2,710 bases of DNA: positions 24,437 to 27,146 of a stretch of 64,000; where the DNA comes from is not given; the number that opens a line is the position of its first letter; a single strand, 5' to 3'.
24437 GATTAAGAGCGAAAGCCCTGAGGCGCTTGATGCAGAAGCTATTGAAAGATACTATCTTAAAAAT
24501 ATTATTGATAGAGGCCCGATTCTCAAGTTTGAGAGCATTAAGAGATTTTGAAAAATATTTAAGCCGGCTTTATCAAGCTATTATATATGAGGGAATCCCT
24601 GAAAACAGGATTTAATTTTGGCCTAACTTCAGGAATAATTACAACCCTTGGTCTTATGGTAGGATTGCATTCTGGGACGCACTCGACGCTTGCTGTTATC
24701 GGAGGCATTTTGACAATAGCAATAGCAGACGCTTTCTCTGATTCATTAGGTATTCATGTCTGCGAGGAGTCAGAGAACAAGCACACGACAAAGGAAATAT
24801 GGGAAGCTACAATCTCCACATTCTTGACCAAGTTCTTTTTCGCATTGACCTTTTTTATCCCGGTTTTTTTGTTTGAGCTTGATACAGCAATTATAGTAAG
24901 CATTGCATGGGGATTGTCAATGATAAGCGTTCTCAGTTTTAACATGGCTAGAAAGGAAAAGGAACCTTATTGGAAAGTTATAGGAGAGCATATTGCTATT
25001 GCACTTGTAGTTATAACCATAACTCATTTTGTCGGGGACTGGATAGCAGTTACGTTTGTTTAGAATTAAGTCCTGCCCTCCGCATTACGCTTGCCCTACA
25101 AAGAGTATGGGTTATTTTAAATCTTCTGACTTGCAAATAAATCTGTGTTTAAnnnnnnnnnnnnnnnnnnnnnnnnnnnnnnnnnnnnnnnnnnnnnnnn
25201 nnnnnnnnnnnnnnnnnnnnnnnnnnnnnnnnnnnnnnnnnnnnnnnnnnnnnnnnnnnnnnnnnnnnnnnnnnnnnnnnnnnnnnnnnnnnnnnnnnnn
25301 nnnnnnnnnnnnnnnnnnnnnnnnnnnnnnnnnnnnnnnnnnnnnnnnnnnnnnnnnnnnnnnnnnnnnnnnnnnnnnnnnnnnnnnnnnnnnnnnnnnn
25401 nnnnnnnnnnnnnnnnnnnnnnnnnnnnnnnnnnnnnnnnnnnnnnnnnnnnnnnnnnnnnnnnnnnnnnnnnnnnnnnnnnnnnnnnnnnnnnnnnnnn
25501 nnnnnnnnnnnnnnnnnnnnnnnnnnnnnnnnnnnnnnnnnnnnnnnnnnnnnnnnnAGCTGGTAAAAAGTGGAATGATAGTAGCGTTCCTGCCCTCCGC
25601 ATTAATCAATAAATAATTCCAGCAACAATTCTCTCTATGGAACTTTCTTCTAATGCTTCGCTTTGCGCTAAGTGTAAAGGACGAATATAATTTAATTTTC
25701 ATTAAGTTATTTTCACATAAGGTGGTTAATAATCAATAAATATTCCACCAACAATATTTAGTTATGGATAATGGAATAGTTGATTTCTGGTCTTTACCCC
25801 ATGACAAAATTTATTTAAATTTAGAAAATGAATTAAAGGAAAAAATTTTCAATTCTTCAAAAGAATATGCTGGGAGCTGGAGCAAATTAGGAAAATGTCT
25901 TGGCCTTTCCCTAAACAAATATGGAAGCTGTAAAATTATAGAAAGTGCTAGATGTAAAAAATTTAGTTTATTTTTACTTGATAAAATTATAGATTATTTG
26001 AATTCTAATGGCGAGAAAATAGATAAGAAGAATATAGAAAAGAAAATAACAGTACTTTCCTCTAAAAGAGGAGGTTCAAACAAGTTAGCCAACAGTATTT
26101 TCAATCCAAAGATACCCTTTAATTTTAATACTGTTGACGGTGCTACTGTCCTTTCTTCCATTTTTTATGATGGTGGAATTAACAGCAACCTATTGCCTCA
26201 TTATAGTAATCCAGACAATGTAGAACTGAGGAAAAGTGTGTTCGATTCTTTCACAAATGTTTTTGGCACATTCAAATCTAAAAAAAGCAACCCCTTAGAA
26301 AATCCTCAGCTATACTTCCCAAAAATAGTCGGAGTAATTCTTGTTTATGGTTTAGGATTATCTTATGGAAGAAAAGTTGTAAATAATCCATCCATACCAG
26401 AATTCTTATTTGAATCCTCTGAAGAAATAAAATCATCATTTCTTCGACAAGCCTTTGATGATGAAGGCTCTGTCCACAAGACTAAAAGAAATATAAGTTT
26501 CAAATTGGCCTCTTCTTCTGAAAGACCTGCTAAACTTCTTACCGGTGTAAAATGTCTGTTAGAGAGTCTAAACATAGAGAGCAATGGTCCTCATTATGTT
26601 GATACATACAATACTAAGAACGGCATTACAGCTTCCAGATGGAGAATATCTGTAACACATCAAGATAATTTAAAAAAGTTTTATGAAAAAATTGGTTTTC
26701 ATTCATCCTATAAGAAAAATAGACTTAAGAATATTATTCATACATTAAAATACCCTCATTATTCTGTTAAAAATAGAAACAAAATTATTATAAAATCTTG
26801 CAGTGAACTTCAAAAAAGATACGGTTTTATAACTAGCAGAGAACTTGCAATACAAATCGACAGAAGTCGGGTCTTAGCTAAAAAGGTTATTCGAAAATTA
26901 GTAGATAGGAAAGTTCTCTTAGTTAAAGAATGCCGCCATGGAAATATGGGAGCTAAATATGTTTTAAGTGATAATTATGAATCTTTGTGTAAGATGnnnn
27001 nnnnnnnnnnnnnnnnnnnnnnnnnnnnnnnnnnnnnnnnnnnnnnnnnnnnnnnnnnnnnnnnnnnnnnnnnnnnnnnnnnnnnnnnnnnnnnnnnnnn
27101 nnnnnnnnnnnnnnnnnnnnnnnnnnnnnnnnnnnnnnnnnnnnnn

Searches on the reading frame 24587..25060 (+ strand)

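Call 57: search_protein_families(library=ncbifam, proteins=[window:24587-25060:+], max_evalue=0.001)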
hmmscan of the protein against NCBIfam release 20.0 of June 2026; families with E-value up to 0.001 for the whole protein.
window:24587-25060:+ (158 aa): 1 family
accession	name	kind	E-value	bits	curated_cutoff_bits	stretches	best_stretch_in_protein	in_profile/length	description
TIGR00267.1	TIGR00267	hypoth_equivalog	0.00035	20.3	156.95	0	76-145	97-162/171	TIGR00267 family protein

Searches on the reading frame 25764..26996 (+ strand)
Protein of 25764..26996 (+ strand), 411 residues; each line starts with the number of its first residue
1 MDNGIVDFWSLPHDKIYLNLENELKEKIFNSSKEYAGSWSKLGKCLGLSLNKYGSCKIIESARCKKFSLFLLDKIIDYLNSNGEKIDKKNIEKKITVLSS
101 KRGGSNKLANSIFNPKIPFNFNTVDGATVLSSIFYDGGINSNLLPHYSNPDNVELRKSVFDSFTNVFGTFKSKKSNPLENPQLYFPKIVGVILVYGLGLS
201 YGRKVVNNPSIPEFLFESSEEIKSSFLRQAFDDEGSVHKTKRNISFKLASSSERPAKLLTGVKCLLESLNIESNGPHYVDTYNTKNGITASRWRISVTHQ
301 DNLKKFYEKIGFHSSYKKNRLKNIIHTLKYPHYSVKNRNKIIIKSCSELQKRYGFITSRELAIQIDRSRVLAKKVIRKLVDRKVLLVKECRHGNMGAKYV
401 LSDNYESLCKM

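Call 11: search_protein_families(library=pfam, proteins=[window:25764-26996:+], max_evalue=0.001)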
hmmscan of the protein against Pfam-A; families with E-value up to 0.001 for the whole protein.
window:25764-26996:+ (411 aa): 1 family
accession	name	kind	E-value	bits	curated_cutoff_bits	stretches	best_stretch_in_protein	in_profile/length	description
PF14528.11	LAGLIDADG_3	-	1.9e-08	34.9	22.5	1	223-311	3-82/82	LAGLIDADG-like domain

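Call 57: search_protein_families(library=ncbifam, proteins=[window:25764-26996:+], max_evalue=0.001)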
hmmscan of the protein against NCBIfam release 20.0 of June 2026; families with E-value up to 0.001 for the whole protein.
window:25764-26996:+ (411 aa): 5 families
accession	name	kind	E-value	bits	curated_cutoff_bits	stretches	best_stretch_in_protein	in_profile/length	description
NF038162.1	RtcB_rel_intein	exception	8.1e-11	40.6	1150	1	191-384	322-509/961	intein-containing RtcB family protein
NF005852.0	PRK07773.1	equivalog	1e-07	30.7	780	1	210-340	599-721/886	replicative DNA helicase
NF038098.1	GyrA_w_intein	exception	1.9e-07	29.4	1850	1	207-384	320-488/1232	intein-containing DNA gyrase subunit A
NF011418.0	PRK14845.1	equivalog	2.2e-06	25.7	756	1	201-343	210-334/1049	translation initiation factor IF-2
NF011491.0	PRK14898.1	equivalog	9e-06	24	783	1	207-331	321-428/860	DNA-directed RNA polymerase subunit A''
